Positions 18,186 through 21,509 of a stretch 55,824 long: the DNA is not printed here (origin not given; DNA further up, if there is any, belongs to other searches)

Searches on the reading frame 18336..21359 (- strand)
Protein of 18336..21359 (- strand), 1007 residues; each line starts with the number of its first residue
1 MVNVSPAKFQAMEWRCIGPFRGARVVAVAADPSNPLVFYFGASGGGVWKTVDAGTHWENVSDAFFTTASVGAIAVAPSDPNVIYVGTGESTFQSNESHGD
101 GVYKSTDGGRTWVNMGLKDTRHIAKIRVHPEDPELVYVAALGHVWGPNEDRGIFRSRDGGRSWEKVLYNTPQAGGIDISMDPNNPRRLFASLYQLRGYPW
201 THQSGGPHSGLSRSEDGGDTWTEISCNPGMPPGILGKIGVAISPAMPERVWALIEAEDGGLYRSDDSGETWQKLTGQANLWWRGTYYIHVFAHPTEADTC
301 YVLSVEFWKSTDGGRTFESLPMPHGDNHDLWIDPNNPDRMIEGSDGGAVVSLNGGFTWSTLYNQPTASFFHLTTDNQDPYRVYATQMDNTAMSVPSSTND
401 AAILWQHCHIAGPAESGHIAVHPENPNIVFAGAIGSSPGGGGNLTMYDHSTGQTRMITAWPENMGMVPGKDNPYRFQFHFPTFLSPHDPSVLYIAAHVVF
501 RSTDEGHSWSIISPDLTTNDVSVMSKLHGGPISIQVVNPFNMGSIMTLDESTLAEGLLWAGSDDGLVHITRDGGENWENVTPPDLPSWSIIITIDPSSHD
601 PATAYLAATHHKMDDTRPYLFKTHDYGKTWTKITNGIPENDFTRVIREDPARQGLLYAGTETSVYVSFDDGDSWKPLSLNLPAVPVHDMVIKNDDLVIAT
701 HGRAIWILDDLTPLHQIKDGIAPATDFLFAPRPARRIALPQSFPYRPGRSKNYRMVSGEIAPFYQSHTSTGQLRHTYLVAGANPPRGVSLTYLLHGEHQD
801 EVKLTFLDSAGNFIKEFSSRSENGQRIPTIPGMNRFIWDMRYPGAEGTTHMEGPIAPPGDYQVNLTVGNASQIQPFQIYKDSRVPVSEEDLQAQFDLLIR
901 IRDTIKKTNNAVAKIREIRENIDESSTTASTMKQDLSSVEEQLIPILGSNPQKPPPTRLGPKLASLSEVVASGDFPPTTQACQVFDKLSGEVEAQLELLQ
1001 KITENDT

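Call 7: search_protein_families(library=pfam, proteins=[window:18336-21359:-], max_evalue=0.001)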
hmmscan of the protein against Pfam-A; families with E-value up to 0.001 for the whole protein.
window:18336-21359:- (1007 aa): 5 families
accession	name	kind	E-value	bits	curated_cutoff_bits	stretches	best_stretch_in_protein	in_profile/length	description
PF15902.12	Sortilin-Vps10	-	3.5e-36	125.4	33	3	102-225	3-113/446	Sortilin, neurotensin receptor 3,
PF02012.26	BNR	-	2.8e-10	39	27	0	154-165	1-12/12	BNR/Asp-box repeat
PF13088.12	BNR_2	-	9.8e-08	32.1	31.4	1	499-677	84-251/277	BNR repeat-like domain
PF24316.1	Tli3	-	1.1e-06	29.5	27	0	70-119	52-103/129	T6SS Tli3 immunity protein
PF14870.12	PSII_BNR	-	2e-05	24.4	27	0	151-274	38-140/303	Photosynthesis system II assembly factor YCF48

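Call 34: search_protein_families(library=ncbifam, proteins=[window:18336-21359:-], max_evalue=0.001)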
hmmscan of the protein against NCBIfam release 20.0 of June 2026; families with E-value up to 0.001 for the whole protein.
window:18336-21359:- (1007 aa): 3 families
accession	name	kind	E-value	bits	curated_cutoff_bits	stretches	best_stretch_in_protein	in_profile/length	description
NF045728.1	glycosyl_F510_1955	equivalog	5.8e-43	146.9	175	4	259-386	72-197/246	F510_1955 family glycosylhydrolase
NF047818.1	LIC11996_lipo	equivalog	5.5e-10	38.9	350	0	576-634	300-358/422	LIC11996 family lipoprotein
NF010237.0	PRK13684.1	equivalog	2.7e-05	23.4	326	0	149-277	64-170/334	photosynthesis system II assembly factor Ycf48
